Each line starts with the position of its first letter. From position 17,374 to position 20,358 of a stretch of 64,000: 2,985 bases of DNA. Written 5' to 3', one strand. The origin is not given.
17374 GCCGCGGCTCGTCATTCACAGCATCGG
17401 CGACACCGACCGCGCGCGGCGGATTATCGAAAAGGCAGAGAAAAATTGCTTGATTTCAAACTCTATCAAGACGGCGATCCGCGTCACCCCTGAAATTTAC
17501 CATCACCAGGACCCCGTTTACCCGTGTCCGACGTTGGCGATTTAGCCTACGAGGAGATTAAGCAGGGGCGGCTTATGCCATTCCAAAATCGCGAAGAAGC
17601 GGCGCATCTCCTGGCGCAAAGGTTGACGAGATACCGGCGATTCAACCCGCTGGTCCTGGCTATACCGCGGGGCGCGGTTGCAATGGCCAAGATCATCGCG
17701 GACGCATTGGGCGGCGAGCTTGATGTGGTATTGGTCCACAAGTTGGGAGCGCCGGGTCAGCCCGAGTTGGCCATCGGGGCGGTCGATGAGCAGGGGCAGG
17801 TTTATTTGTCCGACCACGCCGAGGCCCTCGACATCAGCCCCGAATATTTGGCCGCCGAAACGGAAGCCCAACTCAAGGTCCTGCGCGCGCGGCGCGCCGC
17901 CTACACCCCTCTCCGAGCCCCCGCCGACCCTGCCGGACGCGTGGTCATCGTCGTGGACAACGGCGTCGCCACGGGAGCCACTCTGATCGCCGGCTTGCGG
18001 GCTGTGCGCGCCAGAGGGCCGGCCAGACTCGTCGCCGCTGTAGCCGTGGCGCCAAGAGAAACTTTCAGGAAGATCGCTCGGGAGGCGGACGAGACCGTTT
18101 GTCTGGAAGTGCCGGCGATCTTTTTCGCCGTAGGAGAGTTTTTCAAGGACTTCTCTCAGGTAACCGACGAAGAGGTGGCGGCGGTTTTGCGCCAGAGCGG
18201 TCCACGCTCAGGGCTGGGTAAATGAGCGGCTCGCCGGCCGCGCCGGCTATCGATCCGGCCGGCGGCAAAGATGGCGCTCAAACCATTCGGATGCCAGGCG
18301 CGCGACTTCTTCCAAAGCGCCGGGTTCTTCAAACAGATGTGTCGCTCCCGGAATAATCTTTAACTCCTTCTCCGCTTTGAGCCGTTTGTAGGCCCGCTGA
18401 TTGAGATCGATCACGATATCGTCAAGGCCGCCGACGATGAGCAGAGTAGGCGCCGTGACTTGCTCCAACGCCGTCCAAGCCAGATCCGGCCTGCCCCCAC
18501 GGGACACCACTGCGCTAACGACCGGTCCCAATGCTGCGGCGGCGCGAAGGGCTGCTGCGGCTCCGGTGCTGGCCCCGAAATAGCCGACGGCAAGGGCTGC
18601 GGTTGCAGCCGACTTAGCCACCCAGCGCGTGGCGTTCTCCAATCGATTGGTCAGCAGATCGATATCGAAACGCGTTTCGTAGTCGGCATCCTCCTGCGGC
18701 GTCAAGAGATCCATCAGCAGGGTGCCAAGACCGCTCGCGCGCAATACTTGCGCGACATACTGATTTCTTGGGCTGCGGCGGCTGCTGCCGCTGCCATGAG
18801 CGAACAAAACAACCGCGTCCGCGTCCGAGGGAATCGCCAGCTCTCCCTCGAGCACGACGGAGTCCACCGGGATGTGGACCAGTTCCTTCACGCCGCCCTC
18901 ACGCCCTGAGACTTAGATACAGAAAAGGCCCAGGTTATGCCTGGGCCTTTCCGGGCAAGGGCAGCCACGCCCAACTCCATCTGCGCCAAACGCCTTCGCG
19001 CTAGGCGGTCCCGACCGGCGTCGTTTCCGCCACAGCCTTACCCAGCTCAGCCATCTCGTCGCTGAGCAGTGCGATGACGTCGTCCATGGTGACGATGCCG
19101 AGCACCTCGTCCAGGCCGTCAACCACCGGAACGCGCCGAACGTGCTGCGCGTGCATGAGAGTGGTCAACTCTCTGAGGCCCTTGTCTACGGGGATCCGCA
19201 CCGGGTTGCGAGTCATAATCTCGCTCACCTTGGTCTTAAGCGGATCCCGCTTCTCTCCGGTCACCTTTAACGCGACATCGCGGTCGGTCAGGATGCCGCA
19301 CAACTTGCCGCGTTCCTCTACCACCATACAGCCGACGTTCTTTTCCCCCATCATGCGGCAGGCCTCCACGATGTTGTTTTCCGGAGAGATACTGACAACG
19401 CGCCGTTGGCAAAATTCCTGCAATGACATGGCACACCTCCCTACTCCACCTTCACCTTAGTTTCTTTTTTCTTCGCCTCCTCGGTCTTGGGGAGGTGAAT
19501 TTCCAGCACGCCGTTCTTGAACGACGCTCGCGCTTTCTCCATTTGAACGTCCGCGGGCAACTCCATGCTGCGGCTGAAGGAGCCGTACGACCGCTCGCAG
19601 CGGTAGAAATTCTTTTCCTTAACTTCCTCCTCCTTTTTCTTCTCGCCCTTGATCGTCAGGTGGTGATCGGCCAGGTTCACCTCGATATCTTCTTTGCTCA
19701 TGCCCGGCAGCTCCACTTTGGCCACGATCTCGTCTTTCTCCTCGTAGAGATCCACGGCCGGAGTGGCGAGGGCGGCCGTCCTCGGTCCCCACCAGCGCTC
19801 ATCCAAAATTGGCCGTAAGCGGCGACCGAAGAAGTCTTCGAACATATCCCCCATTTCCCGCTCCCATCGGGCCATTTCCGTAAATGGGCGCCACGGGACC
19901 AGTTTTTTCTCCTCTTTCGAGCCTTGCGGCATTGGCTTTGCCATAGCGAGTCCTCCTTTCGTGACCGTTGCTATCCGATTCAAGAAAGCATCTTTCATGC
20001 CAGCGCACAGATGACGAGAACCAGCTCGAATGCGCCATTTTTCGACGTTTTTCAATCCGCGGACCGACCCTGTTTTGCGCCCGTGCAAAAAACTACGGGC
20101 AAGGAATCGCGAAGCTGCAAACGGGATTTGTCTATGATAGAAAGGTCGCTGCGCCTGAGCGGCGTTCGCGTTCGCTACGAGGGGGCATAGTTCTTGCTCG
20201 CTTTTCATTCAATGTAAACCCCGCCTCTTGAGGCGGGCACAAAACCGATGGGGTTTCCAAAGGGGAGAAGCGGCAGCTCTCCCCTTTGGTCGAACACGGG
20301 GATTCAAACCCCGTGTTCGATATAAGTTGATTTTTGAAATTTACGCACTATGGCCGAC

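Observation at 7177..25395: Gene content mirrors the mycobacterial DosR dormancy regulon but is wired through sigma54 and a GAF-PAS kinase, next to NO reductase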

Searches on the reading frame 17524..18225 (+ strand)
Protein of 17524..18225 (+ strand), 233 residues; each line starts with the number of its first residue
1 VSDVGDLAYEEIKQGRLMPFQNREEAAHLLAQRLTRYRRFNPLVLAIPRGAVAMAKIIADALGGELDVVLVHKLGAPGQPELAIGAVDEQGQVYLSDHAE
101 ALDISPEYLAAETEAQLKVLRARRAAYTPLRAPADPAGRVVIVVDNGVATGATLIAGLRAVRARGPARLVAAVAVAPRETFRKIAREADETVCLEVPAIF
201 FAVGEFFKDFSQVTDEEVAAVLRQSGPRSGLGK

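Call 5: search_protein_families(library=pfam, proteins=[window:17524-18225:+])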
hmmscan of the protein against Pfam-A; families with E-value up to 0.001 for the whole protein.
window:17524-18225:+ (233 aa): 1 family
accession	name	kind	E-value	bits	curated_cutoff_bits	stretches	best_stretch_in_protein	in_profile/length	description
PF00156.33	Pribosyltran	-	1.8e-18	66.8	26.3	1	25-203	14-151/158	Phosphoribosyl transferase domain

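Call 14: search_protein_families(library=ncbifam, proteins=[window:17524-18225:+], max_evalue=0.001)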
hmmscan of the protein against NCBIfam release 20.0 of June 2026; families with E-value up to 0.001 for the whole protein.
window:17524-18225:+ (233 aa): 7 families
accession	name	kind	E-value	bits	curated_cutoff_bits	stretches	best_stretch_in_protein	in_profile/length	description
TIGR01251.1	ribP_PPkin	subfamily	4.8e-07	29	113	1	110-174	178-246/309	ribose-phosphate diphosphokinase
NF001097.0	PRK00129.1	equivalog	4e-06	26.7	114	1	130-190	116-176/209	uracil phosphoribosyltransferase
TIGR01091.1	upp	equivalog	9.8e-06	25.4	208.35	1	131-190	115-174/207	uracil phosphoribosyltransferase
NF004689.0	PRK06031.1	equivalog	1.1e-05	24.8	175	1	137-200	153-216/233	phosphoribosyltransferase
NF002095.0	PRK00934.1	equivalog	1.3e-05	24.5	296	1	24-177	140-243/287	ribose-phosphate diphosphokinase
NF006605.0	PRK09162.1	equivalog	3.9e-05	23.1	181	0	137-197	97-156/183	hypoxanthine-guanine phosphoribosyltransferase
NF006613.0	PRK09177.1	equivalog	0.00053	19.6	138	0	24-63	18-56/159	xanthine phosphoribosyltransferase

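Call 59: find_homologous_proteins(query=window:17524-18225:+, max_evalue=1e-10)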
Query window:17524-18225:+ (233 aa): 7325 proteins with E <= 1e-10 among 8000 candidates; the best 120 are listed.
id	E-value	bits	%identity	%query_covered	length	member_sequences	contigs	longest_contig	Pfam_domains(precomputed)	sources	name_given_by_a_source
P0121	4.4e-141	486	100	100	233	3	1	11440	PF00156.34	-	-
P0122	7.5e-112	391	88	93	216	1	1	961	PF00156.34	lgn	-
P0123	4.7e-102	359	80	93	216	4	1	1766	PF00156.34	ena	-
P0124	1.0e-97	344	75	93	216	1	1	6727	PF00156.34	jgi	jgi:predicted phosphoribosyltransferase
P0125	7.1e-97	342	80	89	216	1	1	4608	PF00156.34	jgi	-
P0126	7.9e-95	335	77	90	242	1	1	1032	PF00156.34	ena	-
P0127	5.3e-94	332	73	93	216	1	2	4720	PF00156.34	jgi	-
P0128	7.1e-94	332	73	91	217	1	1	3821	PF14681.13,PF00156.34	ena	-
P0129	9.2e-94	331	74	91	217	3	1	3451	PF00156.34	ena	-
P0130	1.5e-93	331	72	93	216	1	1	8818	PF00156.34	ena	-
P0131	3.2e-93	330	73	91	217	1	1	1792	PF00156.34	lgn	-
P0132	3.3e-93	330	72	91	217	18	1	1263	PF00156.34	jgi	-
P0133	3.6e-93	330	72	93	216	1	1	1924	PF00156.34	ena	-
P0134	3.9e-93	329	73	91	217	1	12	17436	PF00156.34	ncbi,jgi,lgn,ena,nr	ncbi:MAG: phosphoribosyl transferase [Deltaproteobacteria bacterium GWD2_55_8]|nr:MAG: phosphoribosy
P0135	4.0e-93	329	73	90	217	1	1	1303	PF00156.34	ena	-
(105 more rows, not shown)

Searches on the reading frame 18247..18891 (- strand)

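Call 5: search_protein_families(library=pfam, proteins=[window:18247-18891:-])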
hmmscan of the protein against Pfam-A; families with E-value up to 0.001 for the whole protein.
window:18247-18891:- (214 aa): 5 families
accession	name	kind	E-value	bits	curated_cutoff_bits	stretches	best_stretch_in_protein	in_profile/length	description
PF12146.15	Hydrolase_4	-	2.4e-08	34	27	1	138-186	183-233/239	Serine aminopeptidase, S33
PF01738.24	DLH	-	5.3e-07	29.9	21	1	78-197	75-199/217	Dienelactone hydrolase family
PF20408.4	Abhydrolase_11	-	1.9e-06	28.2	27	1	25-189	2-169/193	Alpha/beta hydrolase domain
PF12697.13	Abhydrolase_6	-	1.5e-05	26.2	26.3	1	23-195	64-213/217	Alpha/beta hydrolase family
PF00326.27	Peptidase_S9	-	0.00076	19.5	22.6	0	141-208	137-210/213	Prolyl oligopeptidase family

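Call 14: search_protein_families(library=ncbifam, proteins=[window:18247-18891:-], max_evalue=0.001)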
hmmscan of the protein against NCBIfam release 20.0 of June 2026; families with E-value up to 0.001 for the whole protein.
window:18247-18891:- (214 aa): 1 family
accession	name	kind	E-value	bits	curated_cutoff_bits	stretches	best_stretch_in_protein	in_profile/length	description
NF047920.1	lactonase_UilS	equivalog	4.8e-06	26.5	400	0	26-130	25-127/285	UilS family quorum-quenching N-acyl-homoserine lactonase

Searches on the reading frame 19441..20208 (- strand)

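Call 5: search_protein_families(library=pfam, proteins=[window:19441-20208:-])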
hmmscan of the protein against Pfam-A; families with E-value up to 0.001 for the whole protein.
window:19441-20208:- (255 aa): 3 families
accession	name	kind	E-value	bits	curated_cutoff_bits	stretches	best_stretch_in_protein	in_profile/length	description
PF00011.27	HSP20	-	1.8e-23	83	20.8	1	155-254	3-101/102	Hsp20/alpha crystallin family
PF17886.7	ArsA_HSP20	-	1.2e-07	31.7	22.5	1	159-238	2-62/63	HSP20-like domain found in ArsA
PF04969.22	CS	-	7.8e-07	30.4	21.3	1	152-241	3-78/78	CS domain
